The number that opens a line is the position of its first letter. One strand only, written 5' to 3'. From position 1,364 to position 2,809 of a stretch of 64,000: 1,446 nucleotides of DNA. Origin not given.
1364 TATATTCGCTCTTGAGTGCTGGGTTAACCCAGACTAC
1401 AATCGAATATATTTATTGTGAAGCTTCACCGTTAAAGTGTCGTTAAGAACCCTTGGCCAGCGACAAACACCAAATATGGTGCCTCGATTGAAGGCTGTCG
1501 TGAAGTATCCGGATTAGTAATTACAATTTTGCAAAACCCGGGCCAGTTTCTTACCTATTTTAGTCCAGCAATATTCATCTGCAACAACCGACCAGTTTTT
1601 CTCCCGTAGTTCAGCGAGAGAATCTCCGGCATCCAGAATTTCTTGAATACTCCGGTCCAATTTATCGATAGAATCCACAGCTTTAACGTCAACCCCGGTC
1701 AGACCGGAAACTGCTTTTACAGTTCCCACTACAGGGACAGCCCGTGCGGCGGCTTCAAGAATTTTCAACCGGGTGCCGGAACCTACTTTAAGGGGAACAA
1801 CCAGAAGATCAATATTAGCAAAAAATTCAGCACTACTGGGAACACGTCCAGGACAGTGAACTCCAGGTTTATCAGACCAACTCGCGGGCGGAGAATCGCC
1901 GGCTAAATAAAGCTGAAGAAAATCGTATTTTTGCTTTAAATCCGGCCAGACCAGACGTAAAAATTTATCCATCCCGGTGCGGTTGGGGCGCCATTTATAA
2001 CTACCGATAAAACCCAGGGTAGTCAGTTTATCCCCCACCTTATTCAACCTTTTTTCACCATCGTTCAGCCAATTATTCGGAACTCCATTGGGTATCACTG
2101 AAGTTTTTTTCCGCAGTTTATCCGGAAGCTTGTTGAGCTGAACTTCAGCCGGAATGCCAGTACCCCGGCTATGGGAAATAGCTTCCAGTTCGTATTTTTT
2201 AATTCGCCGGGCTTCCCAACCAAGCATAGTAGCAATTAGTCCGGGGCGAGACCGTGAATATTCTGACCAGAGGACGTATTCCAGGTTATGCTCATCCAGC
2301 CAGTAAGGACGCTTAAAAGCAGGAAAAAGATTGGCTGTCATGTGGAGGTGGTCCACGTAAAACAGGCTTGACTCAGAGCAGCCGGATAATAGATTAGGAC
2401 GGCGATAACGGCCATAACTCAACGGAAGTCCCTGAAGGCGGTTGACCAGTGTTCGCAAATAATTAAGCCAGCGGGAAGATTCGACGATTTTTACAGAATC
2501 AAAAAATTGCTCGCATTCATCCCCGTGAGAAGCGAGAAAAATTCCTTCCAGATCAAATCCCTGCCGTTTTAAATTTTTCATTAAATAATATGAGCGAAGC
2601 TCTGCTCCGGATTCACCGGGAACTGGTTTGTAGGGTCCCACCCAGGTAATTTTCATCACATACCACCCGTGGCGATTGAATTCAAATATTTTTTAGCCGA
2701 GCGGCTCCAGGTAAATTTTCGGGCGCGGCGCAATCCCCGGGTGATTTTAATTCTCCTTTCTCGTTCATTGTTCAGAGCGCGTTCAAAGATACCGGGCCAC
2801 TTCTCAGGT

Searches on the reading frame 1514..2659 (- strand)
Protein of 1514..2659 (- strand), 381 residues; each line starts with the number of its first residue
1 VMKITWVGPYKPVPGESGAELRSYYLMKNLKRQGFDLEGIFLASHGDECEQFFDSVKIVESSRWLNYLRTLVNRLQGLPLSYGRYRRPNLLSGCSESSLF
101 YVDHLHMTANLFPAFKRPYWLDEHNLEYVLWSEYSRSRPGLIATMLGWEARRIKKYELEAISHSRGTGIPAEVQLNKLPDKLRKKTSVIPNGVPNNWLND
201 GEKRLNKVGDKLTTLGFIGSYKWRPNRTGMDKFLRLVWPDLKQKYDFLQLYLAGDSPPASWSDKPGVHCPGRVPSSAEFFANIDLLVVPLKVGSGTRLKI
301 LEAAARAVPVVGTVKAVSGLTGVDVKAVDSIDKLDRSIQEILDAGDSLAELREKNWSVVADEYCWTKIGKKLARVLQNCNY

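Call 51: find_encoding_contigs(protein=window:1514-2659:-, flank=10000, max_places=3)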
Protein window:1514-2659:- (381 aa): no gene with exactly this product is on record in the collection.
